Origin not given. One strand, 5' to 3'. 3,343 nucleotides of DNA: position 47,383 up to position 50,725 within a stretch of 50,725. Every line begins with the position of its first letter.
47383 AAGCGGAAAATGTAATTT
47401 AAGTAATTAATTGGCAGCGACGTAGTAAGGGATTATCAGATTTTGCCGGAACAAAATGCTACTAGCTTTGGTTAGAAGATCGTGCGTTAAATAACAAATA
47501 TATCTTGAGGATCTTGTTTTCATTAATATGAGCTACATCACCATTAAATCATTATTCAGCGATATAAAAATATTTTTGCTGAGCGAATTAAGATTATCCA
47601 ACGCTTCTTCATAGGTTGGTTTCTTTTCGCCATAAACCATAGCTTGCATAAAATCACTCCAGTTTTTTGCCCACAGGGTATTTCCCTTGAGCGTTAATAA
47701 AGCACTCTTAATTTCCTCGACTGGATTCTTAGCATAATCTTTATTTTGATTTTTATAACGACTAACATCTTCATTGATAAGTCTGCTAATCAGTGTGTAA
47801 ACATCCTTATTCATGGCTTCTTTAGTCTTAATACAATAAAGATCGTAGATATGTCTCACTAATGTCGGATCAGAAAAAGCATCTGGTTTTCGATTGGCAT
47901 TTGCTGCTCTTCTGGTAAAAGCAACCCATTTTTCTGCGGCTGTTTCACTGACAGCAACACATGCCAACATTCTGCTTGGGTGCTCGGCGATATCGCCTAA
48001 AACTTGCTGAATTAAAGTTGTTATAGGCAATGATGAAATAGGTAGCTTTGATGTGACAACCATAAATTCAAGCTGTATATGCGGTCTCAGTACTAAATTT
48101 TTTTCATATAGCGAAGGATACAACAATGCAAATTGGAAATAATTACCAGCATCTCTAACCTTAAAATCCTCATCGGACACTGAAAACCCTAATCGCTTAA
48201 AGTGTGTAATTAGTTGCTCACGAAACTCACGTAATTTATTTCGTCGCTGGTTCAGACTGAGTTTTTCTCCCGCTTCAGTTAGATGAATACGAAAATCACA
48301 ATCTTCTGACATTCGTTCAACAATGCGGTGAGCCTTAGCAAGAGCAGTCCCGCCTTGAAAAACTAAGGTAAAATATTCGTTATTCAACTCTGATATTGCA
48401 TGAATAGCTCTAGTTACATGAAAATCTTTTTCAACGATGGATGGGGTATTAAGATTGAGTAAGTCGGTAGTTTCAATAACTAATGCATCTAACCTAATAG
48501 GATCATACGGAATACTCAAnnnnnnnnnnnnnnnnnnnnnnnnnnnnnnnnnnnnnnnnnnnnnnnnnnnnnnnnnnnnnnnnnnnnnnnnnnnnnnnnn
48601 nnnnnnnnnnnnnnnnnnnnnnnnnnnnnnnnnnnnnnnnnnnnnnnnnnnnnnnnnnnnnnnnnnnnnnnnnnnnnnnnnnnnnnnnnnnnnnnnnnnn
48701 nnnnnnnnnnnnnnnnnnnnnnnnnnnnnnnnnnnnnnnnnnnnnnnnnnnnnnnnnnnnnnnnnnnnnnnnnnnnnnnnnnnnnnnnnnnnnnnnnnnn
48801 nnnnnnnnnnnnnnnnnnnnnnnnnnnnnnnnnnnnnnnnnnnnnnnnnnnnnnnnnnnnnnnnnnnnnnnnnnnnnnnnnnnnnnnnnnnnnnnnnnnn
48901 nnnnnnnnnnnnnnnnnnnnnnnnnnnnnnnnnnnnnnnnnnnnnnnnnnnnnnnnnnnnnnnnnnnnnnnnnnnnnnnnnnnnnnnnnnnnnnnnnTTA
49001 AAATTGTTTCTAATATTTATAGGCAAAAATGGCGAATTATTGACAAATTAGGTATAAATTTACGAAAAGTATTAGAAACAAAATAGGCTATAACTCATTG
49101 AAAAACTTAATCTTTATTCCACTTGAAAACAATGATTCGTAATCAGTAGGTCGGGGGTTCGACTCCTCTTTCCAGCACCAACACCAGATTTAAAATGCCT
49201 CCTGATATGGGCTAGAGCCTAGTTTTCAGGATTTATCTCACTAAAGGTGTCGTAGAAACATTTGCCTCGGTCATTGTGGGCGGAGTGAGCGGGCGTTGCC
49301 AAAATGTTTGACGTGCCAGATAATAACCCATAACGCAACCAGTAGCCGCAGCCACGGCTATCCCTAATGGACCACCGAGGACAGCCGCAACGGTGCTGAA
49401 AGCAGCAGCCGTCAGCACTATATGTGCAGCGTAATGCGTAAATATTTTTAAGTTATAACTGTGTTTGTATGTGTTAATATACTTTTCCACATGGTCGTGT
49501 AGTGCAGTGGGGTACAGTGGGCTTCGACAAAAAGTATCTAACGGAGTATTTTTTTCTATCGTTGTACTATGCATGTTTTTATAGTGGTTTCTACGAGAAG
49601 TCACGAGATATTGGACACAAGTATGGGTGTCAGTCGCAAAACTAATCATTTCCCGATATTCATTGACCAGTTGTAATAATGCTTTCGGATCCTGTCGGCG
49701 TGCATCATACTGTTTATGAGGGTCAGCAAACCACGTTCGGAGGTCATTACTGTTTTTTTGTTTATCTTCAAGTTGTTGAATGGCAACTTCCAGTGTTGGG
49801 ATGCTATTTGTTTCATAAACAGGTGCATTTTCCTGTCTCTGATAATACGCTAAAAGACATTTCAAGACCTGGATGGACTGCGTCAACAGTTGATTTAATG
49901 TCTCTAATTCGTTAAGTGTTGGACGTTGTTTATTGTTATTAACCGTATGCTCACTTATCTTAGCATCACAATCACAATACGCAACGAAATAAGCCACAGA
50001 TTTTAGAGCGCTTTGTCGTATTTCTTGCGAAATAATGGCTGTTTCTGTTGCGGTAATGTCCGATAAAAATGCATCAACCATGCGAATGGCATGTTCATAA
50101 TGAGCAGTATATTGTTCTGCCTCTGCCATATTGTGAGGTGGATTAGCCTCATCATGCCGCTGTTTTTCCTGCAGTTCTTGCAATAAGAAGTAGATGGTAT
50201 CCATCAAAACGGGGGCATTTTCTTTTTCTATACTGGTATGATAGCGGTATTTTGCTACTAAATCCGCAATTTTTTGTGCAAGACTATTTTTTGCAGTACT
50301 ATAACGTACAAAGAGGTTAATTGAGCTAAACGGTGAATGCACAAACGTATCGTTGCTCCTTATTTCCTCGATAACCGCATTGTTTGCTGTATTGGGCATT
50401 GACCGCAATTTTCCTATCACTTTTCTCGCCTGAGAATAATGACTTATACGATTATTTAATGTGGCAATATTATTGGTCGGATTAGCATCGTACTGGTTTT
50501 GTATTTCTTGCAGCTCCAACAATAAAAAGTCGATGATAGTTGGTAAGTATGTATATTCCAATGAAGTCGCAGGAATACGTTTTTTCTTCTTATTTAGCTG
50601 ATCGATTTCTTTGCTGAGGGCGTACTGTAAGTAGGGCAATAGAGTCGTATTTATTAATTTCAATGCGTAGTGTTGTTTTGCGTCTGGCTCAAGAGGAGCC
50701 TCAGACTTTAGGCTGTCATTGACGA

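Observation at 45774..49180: Integrase-less 3.4-kb islet at tRNA-Thr bounded by 48-bp direct repeats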

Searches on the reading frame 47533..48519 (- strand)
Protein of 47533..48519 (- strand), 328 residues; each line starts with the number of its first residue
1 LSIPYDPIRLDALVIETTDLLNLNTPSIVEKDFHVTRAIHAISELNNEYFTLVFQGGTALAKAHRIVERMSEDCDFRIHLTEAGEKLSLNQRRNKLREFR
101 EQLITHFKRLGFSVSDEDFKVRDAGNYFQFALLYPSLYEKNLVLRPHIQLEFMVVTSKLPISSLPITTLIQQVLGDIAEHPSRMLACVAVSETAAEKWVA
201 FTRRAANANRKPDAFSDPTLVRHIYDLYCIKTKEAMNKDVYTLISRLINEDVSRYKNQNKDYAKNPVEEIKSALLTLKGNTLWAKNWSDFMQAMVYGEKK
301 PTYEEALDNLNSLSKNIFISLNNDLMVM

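Call 7: search_protein_families(library=pfam, proteins=[window:47533-48519:-], max_evalue=0.01)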
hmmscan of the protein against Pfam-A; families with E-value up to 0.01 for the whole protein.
window:47533-48519:- (328 aa): 1 family
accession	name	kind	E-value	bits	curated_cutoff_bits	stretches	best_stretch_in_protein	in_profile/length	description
PF08843.17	AbiEii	-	9e-31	108.1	22.5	1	52-309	15-238/238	Nucleotidyl transferase AbiEii toxin, Type IV TA system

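Call 8: search_protein_families(library=padloc, proteins=[window:47533-48519:-], max_evalue=0.01)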
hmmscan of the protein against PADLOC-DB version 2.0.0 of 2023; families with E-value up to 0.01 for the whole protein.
window:47533-48519:- (328 aa): 19 families
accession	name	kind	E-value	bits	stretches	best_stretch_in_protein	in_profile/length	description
PDLC02297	AbiEii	-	8.5e-92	305.8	1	13-317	7-305/307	AbiEii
PDLC02302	AbiEii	-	4.4e-85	283.8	1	17-317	15-309/313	AbiEii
PDLC02289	AbiEii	-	1.3e-36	124.7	1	17-317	21-300/309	AbiEii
PDLC02292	AbiEii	-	1.4e-31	108.3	1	11-313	11-280/283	AbiEii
PDLC02322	AbiEii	-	1.2e-13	49.2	1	25-313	26-318/324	AbiEii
PDLC02304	AbiEii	-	2e-13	48.9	1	26-311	18-252/260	AbiEii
PDLC02303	AbiEii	-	8.3e-11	39.8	1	29-99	20-90/249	AbiEii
PDLC02315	AbiEii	-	1e-10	39.3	1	27-263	34-290/352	AbiEii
PDLC02316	AbiEii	-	1.4e-10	39.1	1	26-98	25-92/314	AbiEii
PDLC02305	AbiEii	-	6.7e-08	30.1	1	30-241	23-201/306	AbiEii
PDLC02321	AbiEii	-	5.4e-07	27.6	1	23-130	16-117/296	AbiEii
PDLC02323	AbiEii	-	6.8e-07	27.1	1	29-271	19-216/248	AbiEii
PDLC02294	AbiEii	-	9.2e-07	26.9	1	25-96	18-89/260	AbiEii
PDLC02296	AbiEii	-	2e-06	25.2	1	27-303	22-262/282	AbiEii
PDLC02317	AbiEii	-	8.7e-06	22.9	1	16-79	9-71/396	AbiEii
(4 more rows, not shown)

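Call 9: search_protein_families(library=ncbifam, proteins=[window:47533-48519:-], max_evalue=0.01)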
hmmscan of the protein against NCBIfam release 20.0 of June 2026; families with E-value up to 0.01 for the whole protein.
window:47533-48519:- (328 aa): 0 families

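Call 11: find_encoding_contigs(protein=window:47533-48519:-, flank=10000, max_places=10)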
Protein window:47533-48519:- (328 aa): 1 contig read that carries it; 1 place shown.
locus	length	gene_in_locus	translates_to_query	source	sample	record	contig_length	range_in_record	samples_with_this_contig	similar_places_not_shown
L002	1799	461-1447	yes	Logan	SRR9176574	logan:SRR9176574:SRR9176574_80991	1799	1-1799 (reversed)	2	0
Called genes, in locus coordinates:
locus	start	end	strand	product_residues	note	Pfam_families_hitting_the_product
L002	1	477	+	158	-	?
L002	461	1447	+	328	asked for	PF08843:AbiEii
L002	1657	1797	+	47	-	?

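Call 42: find_related_loci(query=window:47533-48519:-, collection=metagenome_contigs, flank=10000)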
Query window:47533-48519:- (328 aa) in metagenome_contigs; peptide patterns used: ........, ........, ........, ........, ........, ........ (x = any residue, [..] = any of these).
159 stretches matched a pattern; 63 encode a relative of the query (tblastn E <= 1e-3); 63 distinct loci.
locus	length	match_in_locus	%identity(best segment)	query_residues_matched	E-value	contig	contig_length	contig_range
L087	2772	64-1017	59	1-318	1e-134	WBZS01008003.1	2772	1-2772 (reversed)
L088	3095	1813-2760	44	6-326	2e-83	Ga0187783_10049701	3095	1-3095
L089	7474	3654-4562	46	14-321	1e-81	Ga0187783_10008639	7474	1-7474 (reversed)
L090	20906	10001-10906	44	19-322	2e-80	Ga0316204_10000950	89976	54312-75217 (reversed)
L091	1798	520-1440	41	14-323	8e-84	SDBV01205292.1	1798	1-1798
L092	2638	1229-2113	42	28-323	1e-79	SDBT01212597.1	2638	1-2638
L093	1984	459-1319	43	28-315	2e-80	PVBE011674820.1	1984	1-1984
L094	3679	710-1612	42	11-310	3e-77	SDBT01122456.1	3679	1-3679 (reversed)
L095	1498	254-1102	43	28-311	9e-80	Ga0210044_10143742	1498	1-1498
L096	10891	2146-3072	41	10-320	4e-75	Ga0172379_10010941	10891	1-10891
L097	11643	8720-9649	42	10-321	1e-73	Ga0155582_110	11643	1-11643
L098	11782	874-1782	43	20-325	2e-73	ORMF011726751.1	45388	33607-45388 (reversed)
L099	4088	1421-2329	43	20-325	2e-73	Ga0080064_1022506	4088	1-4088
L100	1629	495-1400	42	21-323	2e-76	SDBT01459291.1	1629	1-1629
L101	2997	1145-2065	42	10-318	3e-72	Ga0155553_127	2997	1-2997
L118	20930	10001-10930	38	7-318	4e-63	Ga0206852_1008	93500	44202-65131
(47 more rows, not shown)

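Call 43: find_related_loci(query=window:47533-48519:-, collection=viral_contigs, flank=10000)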
Query window:47533-48519:- (328 aa) in viral_contigs; peptide patterns used: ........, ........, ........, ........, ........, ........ (x = any residue, [..] = any of these).
No stretch of DNA in the collection matches any of the patterns.

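Call 87: search_protein_families(library=pfam, proteins=[L118:6792-7619:-, L118:7796-8431:-, L118:8864-9151:-, L118:11383-11775:+, L089:1999-2973:+, L101:2398-2763:+], max_evalue=0.01)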
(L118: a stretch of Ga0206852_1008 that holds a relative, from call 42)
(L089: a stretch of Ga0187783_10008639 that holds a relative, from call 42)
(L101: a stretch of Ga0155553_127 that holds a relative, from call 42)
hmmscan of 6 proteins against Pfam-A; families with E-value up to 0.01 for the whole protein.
L118:6792-7619:- (275 aa): 1 family
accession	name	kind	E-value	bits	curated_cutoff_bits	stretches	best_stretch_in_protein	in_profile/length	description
PF08867.16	FRG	-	3e-07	31.7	25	1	130-162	60-92/94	FRG domain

L118:7796-8431:- (211 aa): 1 family
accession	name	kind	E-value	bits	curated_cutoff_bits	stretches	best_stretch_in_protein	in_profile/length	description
PF07387.17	Seadorna_VP7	-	0.0037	16.8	20.3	1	66-147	170-254/308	Seadornavirus VP7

L118:8864-9151:- (95 aa): 1 family
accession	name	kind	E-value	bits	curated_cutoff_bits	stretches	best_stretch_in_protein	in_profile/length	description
PF01978.25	TrmB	-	0.0037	17.5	25.6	1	59-93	32-66/68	Sugar-specific transcriptional regulator TrmB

L118:11383-11775:+ (130 aa): 4 families
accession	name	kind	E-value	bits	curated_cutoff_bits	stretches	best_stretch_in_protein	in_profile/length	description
PF07883.17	Cupin_2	-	1.4e-10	41.2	27.2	1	50-106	3-58/70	Cupin domain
PF00190.28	Cupin_1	-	1.4e-06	28.4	22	1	29-107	16-102/151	Cupin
PF12973.13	Cupin_7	-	0.0013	18.9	27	1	49-104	37-87/105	ChrR Cupin-like domain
PF05899.18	Cupin_3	-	0.0017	18.4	23.5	1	69-98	29-58/74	EutQ-like cupin domain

L089:1999-2973:+ (324 aa): 1 family
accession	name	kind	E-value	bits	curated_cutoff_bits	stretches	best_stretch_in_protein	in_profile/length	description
PF08808.17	RES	-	0.0018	18.8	23.2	0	87-113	24-50/157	RES domain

L101:2398-2763:+ (121 aa): 0 families

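Call 88: search_protein_families(library=padloc, proteins=[L118:6792-7619:-, L118:7796-8431:-, L118:8864-9151:-, L089:1999-2973:+, L101:2398-2763:+], max_evalue=0.01)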
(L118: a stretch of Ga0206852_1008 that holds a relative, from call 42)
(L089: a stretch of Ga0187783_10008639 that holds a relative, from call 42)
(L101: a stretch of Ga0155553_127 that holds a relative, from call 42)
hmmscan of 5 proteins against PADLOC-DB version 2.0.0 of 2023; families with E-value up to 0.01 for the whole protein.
L118:6792-7619:- (275 aa): 12 families
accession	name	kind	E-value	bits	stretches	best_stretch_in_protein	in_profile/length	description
PDLC04937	PDC-S15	-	6e-17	60.1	1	129-272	98-237/254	-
PDLC04938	PDC-S15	-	1e-14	52.6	1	130-272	121-259/276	-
PDLC04931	PDC-S15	-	2.6e-10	38.6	1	131-272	131-261/282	-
PDLC04940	PDC-S15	-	5e-10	37.4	1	131-272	128-256/280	-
PDLC04933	PDC-S15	-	1.4e-07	29.3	1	133-175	85-127/286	-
PDLC04936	PDC-S15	-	8.8e-07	26.6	1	133-176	100-144/300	-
PDLC04927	PDC-S15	-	2.4e-06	24.7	1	133-161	93-121/422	-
PDLC04934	PDC-S15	-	2.8e-06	24.6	1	132-163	124-155/416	-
PDLC04932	PDC-S15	-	4.6e-06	24.2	1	132-161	115-144/324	-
PDLC04935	PDC-S15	-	0.00018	18.5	1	132-163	199-230/535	-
PDLC04926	PDC-S15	-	0.00085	16.4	1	130-181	92-143/300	-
PDLC04929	PDC-S15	-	0.00093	17.1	1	130-163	96-129/308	-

L118:7796-8431:- (211 aa): 0 families

L118:8864-9151:- (95 aa): 0 families

L089:1999-2973:+ (324 aa): 0 families

L101:2398-2763:+ (121 aa): 0 families

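Call 94: search_dna_similar(query=window:47533-48519:-, collection=plasmids, mode=protein, max_rows=12)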
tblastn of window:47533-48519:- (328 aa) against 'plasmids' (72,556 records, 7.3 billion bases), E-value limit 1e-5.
Records with a match: 138; places in all: 140; records where one place covers at least 80% of the query: 110.
Best place of each record, by identity: <60% 138.
By first word of the organism name: Vibrio 18; Aeromonas 18; Agrobacterium 12; Bradyrhizobium 11; Rhizobium 10; Acinetobacter 7; Shewanella 5; Komagataeibacter 4; Novosphingobium 4; Sinorhizobium 4; and 28 more.
By predicted mobility (MOB-suite, as given by PLSDB): conjugative 68; non-mobilizable 46; mobilizable 24.
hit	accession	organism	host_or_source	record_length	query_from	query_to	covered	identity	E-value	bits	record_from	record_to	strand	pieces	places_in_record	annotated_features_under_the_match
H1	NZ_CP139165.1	Robbsia andropogonis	Areca catechu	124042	10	321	95%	33.2%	2e-37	149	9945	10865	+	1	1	nucleotidyl transferase AbiEii/AbiGii toxin family protein | DUF6088 family protein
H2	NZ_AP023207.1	Escherichia coli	Homo sapiens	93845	10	318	94%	33.0%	1e-41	161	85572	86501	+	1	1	nucleotidyl transferase AbiEii/AbiGii toxin family protein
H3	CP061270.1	Escherichia coli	Sheep,cell culture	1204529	10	318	94%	33.0%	1e-41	161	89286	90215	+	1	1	nucleotidyl transferase AbiEii/AbiGii toxin family protein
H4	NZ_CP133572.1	Pseudoalteromonas sp. HL-AS2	sediment core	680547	13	308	90%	33.9%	2e-41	160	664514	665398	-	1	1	nucleotidyl transferase AbiEii/AbiGii toxin family protein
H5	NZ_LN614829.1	Legionella fallonii LLAP-10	-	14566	12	315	93%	32.7%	9e-39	153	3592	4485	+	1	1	none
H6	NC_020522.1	Legionella pneumophila subsp. pneumophila LPE509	-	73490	23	323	92%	32.7%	9e-46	173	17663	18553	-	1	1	nucleotidyl transferase AbiEii/AbiGii toxin family protein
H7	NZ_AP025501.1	Vibrio lentus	-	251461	1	318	97%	30.4%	2e-38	152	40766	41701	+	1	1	nucleotidyl transferase AbiEii/AbiGii toxin family protein | DUF6088 family protein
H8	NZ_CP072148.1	Rhizobium sp. K1/93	Himalayan blackberry,cell culture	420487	14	317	93%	31.6%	2e-34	140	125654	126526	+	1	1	nucleotidyl transferase AbiEii/AbiGii toxin family protein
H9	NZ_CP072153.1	Rhizobium sp. K15/93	Himalayan blackberry,cell culture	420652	14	317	93%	31.6%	2e-34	140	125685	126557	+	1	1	nucleotidyl transferase AbiEii/AbiGii toxin family protein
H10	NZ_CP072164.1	Rhizobium sp. B21/90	Himalayan blackberry,cell culture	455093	14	317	93%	31.6%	2e-34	140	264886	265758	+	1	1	nucleotidyl transferase AbiEii/AbiGii toxin family protein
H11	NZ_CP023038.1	Komagataeibacter saccharivorans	vinegar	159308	13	317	93%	31.5%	2e-35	143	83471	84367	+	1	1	nucleotidyl transferase AbiEii/AbiGii toxin family protein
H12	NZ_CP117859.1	Komagataeibacter oboediens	Cell culture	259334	13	317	93%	31.5%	2e-35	143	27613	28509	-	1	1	nucleotidyl transferase AbiEii/AbiGii toxin family protein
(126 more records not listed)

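Call 105: search_protein_families(library=phrogs, proteins=[window:47533-48519:-], max_evalue=0.01)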
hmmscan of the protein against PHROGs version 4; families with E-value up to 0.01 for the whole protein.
window:47533-48519:- (328 aa): 1 family
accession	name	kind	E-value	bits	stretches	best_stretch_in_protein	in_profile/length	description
phrog_19731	-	unknown function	4.6e-09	37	1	25-266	26-269/314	-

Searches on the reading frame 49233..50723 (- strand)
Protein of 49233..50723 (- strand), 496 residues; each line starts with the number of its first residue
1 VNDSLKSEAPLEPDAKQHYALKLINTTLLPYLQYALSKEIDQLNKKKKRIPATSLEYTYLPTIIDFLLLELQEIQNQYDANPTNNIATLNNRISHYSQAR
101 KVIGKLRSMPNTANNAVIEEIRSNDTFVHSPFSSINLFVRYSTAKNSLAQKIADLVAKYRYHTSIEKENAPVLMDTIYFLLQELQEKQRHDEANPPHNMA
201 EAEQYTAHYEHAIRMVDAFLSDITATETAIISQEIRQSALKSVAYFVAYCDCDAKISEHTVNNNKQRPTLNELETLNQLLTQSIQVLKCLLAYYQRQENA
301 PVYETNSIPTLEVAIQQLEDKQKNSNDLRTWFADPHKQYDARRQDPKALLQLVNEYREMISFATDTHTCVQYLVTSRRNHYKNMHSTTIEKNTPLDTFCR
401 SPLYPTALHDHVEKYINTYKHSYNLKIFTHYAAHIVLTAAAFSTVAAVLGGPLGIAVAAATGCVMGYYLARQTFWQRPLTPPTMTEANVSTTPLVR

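Call 7: search_protein_families(library=pfam, proteins=[window:49233-50663:-], max_evalue=0.01)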
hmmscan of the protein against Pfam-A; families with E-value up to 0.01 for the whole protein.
window:49233-50663:- (476 aa): 0 families

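Call 9: search_protein_families(library=ncbifam, proteins=[window:49233-50663:-], max_evalue=0.01)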
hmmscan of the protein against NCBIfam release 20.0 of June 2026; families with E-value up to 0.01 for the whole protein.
window:49233-50663:- (476 aa): 2 families
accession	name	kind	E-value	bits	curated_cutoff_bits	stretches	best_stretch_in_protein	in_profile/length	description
TIGR04523.1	Mplasa_alph_rch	subfamily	0.0088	14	270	1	242-307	31-96/745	helix-rich protein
TIGR02806.2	clostrip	equivalog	0.0089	14.9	550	0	45-85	16-56/472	clostripain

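Call 20: find_encoding_contigs(protein=window:49233-50663:-, flank=10000, max_places=10)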
Protein window:49233-50663:- (476 aa): no gene with exactly this product is on record in the collection.

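Call 59: search_protein_families(library=pfam, proteins=[window:49233-50723:-], max_evalue=0.001)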
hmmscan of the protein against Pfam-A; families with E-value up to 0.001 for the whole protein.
window:49233-50723:- (496 aa): 0 families

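Call 86: find_homologous_proteins(query=window:49233-50723:-)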
Query window:49233-50723:-: 8000 candidates shared short words with the query, none scored E <= 0.001.

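Call 105: search_protein_families(library=phrogs, proteins=[window:49233-50723:-], max_evalue=0.01)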
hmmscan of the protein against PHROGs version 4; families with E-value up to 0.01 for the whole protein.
window:49233-50723:- (496 aa): 0 families
